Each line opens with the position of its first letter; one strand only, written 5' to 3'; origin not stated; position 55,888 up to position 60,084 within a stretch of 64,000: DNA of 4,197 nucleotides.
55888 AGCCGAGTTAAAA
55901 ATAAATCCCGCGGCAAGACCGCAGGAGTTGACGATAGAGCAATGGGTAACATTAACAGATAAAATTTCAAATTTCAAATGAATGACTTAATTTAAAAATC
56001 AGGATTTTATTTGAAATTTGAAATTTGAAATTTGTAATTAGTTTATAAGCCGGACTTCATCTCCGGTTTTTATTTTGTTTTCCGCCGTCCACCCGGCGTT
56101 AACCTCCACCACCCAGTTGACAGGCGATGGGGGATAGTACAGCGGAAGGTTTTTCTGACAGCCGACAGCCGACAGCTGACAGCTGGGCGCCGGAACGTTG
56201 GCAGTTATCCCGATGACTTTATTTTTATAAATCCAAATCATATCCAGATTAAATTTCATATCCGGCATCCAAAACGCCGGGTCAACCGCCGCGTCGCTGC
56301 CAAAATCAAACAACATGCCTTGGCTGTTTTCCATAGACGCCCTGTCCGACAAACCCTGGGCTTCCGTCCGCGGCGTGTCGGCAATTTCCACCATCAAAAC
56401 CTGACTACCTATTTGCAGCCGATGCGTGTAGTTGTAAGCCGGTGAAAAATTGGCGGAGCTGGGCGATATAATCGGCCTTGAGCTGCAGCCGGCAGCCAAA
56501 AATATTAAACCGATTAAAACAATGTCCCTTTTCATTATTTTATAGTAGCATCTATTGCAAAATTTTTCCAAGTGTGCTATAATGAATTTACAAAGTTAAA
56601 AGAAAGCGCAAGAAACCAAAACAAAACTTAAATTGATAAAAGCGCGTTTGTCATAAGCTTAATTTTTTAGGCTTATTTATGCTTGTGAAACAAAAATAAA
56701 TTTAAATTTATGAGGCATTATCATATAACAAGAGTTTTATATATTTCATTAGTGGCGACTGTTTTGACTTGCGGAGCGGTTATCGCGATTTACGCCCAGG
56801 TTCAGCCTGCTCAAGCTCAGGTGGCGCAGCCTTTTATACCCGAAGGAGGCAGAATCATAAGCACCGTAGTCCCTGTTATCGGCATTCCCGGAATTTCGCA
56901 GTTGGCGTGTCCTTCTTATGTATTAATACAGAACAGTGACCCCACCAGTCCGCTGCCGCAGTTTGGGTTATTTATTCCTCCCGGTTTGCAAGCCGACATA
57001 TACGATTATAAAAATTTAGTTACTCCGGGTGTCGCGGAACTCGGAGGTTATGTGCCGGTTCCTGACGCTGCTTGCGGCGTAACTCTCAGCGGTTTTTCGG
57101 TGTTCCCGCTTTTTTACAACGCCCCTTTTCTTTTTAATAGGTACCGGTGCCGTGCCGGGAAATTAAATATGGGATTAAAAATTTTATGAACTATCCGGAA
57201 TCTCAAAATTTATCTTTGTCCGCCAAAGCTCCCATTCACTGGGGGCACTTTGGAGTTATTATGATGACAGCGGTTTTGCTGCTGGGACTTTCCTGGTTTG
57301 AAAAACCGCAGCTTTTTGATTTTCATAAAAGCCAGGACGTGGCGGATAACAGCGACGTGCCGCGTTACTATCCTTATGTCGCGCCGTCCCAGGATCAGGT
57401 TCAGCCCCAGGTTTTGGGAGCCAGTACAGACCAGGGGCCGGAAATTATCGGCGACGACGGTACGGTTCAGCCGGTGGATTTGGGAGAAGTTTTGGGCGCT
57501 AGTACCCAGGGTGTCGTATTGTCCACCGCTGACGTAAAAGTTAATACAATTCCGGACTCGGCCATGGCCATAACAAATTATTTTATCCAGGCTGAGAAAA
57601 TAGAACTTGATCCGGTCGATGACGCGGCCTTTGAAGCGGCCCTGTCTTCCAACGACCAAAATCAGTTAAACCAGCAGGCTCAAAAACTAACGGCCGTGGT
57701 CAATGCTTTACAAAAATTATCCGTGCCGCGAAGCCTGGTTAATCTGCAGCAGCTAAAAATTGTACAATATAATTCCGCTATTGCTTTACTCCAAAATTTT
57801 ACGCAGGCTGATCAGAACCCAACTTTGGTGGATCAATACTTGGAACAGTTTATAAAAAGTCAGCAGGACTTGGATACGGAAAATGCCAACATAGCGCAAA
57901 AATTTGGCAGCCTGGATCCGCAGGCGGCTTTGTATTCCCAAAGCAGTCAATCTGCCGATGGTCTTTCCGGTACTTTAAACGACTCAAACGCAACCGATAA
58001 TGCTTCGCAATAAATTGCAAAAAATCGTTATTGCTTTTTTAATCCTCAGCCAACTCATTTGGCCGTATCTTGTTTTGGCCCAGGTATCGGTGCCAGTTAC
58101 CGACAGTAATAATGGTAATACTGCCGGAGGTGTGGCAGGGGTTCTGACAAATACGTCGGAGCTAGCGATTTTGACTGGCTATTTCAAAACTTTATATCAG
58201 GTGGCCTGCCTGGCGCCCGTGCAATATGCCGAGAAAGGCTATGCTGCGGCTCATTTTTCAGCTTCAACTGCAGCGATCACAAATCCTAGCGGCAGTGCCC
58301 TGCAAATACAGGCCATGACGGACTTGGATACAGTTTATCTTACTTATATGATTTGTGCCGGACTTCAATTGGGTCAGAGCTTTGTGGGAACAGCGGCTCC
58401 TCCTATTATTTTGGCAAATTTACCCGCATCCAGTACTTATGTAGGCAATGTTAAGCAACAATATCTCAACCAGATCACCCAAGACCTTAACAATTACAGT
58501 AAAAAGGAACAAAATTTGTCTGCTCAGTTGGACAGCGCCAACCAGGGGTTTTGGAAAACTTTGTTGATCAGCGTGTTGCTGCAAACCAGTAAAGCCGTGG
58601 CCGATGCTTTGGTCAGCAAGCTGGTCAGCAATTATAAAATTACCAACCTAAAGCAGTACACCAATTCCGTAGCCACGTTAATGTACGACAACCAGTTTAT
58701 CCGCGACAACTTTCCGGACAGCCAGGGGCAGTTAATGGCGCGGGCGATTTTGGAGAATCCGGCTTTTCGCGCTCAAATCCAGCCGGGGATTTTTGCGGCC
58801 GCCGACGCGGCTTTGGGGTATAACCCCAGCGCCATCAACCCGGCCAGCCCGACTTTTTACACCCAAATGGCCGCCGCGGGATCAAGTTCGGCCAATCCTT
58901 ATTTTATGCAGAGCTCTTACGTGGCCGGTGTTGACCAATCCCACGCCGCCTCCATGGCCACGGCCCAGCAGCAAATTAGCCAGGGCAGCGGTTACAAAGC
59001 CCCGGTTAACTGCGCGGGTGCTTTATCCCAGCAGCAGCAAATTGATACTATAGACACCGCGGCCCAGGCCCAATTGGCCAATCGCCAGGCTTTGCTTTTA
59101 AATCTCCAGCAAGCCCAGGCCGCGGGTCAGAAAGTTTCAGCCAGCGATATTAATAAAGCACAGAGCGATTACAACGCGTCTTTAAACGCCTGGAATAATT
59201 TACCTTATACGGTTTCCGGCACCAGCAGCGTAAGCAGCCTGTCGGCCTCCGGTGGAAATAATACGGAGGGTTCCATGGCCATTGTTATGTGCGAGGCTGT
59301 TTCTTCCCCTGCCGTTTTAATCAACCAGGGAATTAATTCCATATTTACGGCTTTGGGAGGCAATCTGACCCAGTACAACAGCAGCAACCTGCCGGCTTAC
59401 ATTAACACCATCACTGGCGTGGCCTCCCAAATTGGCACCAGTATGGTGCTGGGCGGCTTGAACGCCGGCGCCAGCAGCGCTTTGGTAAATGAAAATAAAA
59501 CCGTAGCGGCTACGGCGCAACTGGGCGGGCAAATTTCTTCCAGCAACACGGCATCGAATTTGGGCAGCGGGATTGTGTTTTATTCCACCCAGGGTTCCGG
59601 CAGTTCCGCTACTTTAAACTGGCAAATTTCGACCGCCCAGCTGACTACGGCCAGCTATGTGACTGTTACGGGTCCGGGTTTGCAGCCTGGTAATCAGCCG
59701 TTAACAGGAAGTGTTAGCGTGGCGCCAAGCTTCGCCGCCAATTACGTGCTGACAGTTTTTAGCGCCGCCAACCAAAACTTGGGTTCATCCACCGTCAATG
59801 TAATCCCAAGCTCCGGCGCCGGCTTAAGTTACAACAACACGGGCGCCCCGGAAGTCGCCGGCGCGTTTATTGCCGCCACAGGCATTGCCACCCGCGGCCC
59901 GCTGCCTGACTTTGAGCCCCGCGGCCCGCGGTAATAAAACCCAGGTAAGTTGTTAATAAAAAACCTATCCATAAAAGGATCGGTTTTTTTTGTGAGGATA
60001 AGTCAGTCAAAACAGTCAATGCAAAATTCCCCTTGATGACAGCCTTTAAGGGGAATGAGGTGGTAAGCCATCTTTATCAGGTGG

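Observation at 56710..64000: Co-directional cluster of secreted or low-complexity proteins ending in a giant VirB6/TrbL-like membrane protein: candidate T4SS or surface-appendage locus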

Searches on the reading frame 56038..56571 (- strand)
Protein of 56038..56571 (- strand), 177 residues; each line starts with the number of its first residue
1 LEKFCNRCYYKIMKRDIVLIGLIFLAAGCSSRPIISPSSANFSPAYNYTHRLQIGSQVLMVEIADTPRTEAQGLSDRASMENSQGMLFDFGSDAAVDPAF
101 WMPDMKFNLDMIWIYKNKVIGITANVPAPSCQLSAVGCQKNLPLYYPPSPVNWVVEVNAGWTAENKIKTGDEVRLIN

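Call 4: search_protein_families(library=pfam, proteins=[window:56038-56571:-], max_evalue=1)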
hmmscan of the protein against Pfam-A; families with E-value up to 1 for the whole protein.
window:56038-56571:- (177 aa): 1 family
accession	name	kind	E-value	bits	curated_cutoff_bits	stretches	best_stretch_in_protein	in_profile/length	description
PF02643.20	DUF192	-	5.5e-26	91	27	1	60-174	2-95/96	Uncharacterized ACR, COG1430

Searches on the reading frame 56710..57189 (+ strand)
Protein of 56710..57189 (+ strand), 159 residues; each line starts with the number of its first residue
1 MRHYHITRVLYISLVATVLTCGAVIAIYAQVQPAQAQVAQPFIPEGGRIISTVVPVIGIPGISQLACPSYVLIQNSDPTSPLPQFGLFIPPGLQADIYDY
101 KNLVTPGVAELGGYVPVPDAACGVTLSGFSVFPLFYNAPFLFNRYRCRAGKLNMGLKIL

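Call 4: search_protein_families(library=pfam, proteins=[window:56710-57189:+], max_evalue=1)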
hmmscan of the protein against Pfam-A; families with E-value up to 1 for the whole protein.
window:56710-57189:+ (159 aa): 1 family
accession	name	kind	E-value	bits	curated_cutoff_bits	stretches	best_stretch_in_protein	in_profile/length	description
PF01484.22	Col_cuticle_N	-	0.52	10.9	23.5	0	123-143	3-23/50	Nematode cuticle collagen N-terminal domain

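Call 10: search_protein_families(library=ncbifam, proteins=[window:56710-57189:+], max_evalue=1)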
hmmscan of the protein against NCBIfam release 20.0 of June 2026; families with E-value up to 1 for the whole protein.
window:56710-57189:+ (159 aa): 1 family
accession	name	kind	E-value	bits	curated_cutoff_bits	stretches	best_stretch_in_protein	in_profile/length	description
TIGR02854.1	spore_II_GA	equivalog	0.17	11.2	209.55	1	4-60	82-138/293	sigma-E processing peptidase SpoIIGA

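Call 66: search_solved_structures(query=A4, max_evalue=1)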
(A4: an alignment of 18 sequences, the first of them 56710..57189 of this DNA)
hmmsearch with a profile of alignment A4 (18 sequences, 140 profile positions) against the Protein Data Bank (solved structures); distinct sequences matched with E-value up to 1: 0.

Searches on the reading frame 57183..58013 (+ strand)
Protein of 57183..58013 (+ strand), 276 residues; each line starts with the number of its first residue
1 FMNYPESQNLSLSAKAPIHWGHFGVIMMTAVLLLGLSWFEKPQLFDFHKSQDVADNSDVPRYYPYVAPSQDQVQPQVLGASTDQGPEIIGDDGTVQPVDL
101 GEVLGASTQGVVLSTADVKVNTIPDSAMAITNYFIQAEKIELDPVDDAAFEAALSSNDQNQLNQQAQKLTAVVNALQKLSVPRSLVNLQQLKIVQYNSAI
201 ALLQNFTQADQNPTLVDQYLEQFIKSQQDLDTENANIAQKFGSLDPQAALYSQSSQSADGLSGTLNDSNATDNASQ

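Call 4: search_protein_families(library=pfam, proteins=[window:57183-58013:+], max_evalue=1)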
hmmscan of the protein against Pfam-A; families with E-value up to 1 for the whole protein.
window:57183-58013:+ (276 aa): 2 families
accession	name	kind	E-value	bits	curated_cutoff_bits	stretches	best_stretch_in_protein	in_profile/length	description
PF20933.2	HpHbR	-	0.025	14.7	27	1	156-240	39-123/243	Haptoglobin-hemoglobin receptor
PF17221.8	COMMD1_N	-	0.66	10.8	23.4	1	199-241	50-92/102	COMMD1 N-terminal domain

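Call 10: search_protein_families(library=ncbifam, proteins=[window:57183-58013:+], max_evalue=1)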
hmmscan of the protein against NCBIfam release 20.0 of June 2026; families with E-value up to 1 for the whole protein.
window:57183-58013:+ (276 aa): 1 family
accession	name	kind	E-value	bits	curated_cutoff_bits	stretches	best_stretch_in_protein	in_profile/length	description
NF003422.0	PRK04863.1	equivalog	0.0045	14.6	699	1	157-275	376-499/1486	chromosome partition protein MukB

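Call 65: search_solved_structures(query=A3, max_evalue=1)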
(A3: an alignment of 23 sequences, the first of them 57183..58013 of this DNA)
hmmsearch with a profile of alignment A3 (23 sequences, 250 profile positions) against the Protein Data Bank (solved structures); distinct sequences matched with E-value up to 1: 1.
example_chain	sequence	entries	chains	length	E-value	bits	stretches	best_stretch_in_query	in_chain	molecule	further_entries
2hvq_A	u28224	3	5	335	0.51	13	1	38-106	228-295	Hypothetical 37.6 kDa protein in Gp24-hoc intergenic region | T4 RNA ligase 2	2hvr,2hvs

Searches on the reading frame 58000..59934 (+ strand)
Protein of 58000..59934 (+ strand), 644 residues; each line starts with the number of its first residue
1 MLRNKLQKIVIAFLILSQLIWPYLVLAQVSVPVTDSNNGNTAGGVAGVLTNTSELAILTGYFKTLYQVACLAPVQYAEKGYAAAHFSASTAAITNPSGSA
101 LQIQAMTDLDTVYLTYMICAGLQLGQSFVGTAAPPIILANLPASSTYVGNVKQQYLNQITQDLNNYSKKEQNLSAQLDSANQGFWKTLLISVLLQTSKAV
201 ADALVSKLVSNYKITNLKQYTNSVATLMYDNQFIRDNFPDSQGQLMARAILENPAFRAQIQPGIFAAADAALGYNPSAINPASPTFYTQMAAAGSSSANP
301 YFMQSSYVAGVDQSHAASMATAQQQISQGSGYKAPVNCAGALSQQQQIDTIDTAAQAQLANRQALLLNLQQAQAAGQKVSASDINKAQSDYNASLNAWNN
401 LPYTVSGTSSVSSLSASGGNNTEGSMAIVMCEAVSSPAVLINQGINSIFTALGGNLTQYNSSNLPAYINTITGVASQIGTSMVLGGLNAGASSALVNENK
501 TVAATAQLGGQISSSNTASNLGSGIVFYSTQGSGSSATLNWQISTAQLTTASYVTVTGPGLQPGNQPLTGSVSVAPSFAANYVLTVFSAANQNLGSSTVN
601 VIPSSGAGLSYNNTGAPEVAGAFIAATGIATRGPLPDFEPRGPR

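Call 4: search_protein_families(library=pfam, proteins=[window:58000-59934:+], max_evalue=1)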
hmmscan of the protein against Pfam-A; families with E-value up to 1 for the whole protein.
window:58000-59934:+ (644 aa): 1 family
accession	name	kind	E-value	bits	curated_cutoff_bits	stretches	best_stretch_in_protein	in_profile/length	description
PF10031.14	DUF2273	-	0.087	13.3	25.4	0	183-193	26-36/48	Small integral membrane protein (DUF2273)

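Call 10: search_protein_families(library=ncbifam, proteins=[window:58000-59934:+], max_evalue=1)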
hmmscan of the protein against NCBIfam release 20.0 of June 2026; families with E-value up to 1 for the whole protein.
window:58000-59934:+ (644 aa): 1 family
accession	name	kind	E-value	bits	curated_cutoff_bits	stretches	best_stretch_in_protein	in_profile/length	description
NF038232.1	STM3845_fam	equivalog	0.021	14.5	100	1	146-235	145-234/277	retron St85 family effector protein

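Call 11: find_encoding_contigs(protein=window:58000-59934:+, flank=10000, max_places=6)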
Protein window:58000-59934:+ (644 aa): no gene with exactly this product is on record in the collection.

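Call 41: search_solved_structures(query=A2, max_evalue=1)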
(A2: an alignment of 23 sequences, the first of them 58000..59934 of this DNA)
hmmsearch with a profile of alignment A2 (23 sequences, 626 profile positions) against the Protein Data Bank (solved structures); distinct sequences matched with E-value up to 1: 7.
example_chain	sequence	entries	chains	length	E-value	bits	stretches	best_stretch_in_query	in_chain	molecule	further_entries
5oup_A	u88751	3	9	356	0.067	14.8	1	421-494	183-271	Perforin-like protein 1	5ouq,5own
9tlt_A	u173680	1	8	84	0.19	13.3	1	97-163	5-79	Sc-apCC-2-KLHL20-4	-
9o5w_B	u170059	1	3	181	0.21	13.2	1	101-169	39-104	Hemagglutinin HA2 chain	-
9ked_A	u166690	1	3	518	0.51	11.9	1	100-169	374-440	Hemagglutinin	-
5fq3_A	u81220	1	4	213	0.59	11.7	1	513-595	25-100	BT_2262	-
5fq7_G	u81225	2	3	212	0.72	11.4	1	516-595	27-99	BT_2262 | BT_2262 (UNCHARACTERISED LIPOPROTEIN)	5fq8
4v8m_Bi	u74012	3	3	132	0.9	11.1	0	221-266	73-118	60S RIBOSOMAL PROTEIN L32, PUTATIVE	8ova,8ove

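Call 44: find_homologous_proteins(query=window:58000-59934:+, max_evalue=0.001)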
Query window:58000-59934:+ (644 aa): 56 proteins with E <= 0.001 among 8000 candidates.
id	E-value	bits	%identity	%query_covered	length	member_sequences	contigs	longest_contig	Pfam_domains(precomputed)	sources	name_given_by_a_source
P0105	0.0e+0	1355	100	100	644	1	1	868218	-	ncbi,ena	-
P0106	4.1e-206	704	56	100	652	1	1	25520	-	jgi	jgi:hypothetical protein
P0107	1.8e-201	689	57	100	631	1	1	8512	-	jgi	jgi:hypothetical protein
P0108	1.1e-200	686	56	100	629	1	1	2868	-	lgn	-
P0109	1.6e-200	686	56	100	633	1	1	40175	-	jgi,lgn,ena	-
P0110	1.1e-188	647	56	92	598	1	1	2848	-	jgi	jgi:hypothetical protein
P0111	7.5e-185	634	54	99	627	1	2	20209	-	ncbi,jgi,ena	jgi:hypothetical protein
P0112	1.8e-180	620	61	78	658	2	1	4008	-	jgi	jgi:hypothetical protein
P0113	2.1e-180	619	54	97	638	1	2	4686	-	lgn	-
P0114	2.1e-167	577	50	100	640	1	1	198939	-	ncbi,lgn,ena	-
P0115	3.3e-167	576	50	98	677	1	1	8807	-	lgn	-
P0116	1.8e-165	570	51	100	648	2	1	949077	-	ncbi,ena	-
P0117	9.0e-165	568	51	100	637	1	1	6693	-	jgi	jgi:hypothetical protein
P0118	3.1e-154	533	47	100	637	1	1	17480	-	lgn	-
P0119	5.1e-154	532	60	70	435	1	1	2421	-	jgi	jgi:hypothetical protein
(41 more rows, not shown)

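Call 60: predict_structure(alignment_id=A5)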
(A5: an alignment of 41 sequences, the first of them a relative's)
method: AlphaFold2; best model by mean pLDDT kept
length: 644 residues; sequences in the alignment: 41
mean_pLDDT: 66.8   pTM: 0.32
mean pLDDT of the five models: 66.8, 66.2, 64.9, 62.0, 57.8
residues with pLDDT >= 90: 89; 70-90: 258; 50-70: 113; < 50: 184
segments of 3 or more residues with pLDDT < 50: 25-31, 201-216, 332-340, 403-446, 451-520, 606-631, 640-642
pLDDT, mean of each block of 10 residues (from residue 1): 71 72 47 55 62 77 84 88 64 57 86 90 74 64 79 87 90 82 67 55 45 47 63 77 77 77 79 75 79 81 84 81 69 47 64 80 89 88 92 85 41 34 32 35 47 42 48 44 34 28 29 39 82 83 93 94 93 88 95 92 53 34 40 51 44
secondary structure, 60 per line:
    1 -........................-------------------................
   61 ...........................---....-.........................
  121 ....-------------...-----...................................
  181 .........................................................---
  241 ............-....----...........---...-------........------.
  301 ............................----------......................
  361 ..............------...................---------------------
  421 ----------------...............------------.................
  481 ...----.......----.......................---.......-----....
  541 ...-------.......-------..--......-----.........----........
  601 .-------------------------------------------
elements in order: H2-25 H45-87 H91-94 H96-124 H146-237 H241-252 H254-257 H262-272 H286-293 H300-328 H339-374 H381-399 H437-451 H464-483 H488-494 H499-521 E525-531 E537-543 E551-557 E569-574 E580-588 E593-601

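Call 63: fold_search(model_id=the predicted structure, library=pdb)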
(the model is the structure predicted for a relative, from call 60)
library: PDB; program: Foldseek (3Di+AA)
matches with E <= 10: 439; with E <= 0.001: 0
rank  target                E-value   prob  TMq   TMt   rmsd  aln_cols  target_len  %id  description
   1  8j04_A                1.6e-01  0.13  0.06  0.12  44.3       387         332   12  Human KCNQ2-CaM-HN37 complex in the presence of PIP2 (released 2023-12-06)
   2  5aa7_A                1.7e-01  0.99  0.09  0.35   3.8        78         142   14  Structural and functional characterization of a chitin-active 15.5 kDa lytic polysaccharide monooxygenase domain from  (released 2015-12-09)
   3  2oxh_Y                2.7e-01  1.00  0.11  0.53   2.7        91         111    8  The SOXYZ Complex of Paracoccus Pantotrophus (released 2007-05-22)
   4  8j02_A                2.7e-01  0.15  0.09  0.14  44.6       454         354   10  Human KCNQ2(F104A)-CaM-PIP2-CBD complex in state II (released 2023-12-13)
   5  8j00_A                2.8e-01  0.12  0.08  0.13  43.4       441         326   11  Human KCNQ2-CaM in complex with CBD (released 2023-11-29)
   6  2ox5_Y                2.9e-01  1.00  0.11  0.52   2.9        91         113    8  The SoxYZ complex of Paracoccus pantotrophus (released 2007-05-22)
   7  8j05_A                3.2e-01  0.13  0.08  0.14  44.4       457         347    9  Human KCNQ2-CaM complex in the presence of PIP2 (released 2023-12-06)
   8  5kwy_C                3.7e-01  0.82  0.07  0.26   7.3        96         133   14  Structure of human NPC1 middle lumenal domain bound to NPC2 (released 2016-08-24)
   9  2ox5_B                3.8e-01  1.00  0.11  0.53   2.7        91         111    8  The SoxYZ complex of Paracoccus pantotrophus (released 2007-05-22)
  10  9j9z_A                3.8e-01  0.13  0.08  0.09  32.3       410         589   11  Cryo-EM structure of Outward state Anhydromuropeptide permease (AmpG) complex with GlcNAc-1,6-anhMurNAc (released 2025-07-16)
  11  4a2m_D                4.0e-01  0.99  0.10  0.08   3.3        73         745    8  Structure of the periplasmic domain of the heparin and heparan sulphate sensing hybrid two component system BT4663 in  (released 2012-05-02)
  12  3pe9_D                4.0e-01  0.99  0.09  0.56   3.0        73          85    7  Structures of Clostridium thermocellum CbhA fibronectin(III)-like modules (released 2011-11-23)
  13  2oxg_Y                4.2e-01  0.99  0.10  0.52   3.1        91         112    8  The SoxYZ Complex of Paracoccus pantotrophus (released 2007-05-22)
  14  9fz9_C                4.2e-01  0.98  0.10  0.12   4.2        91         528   10  Glycoside Hydrolase Family 157 from Labilibaculum antarcticum, wild type SeMet derivative (LaGH157) (released 2025-07-16)
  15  9xb9_A                4.2e-01  0.12  0.08  0.14  46.0       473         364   11  Human KCNQ2-CaM in complex with QO-58 and PIP2 (released 2026-01-28)
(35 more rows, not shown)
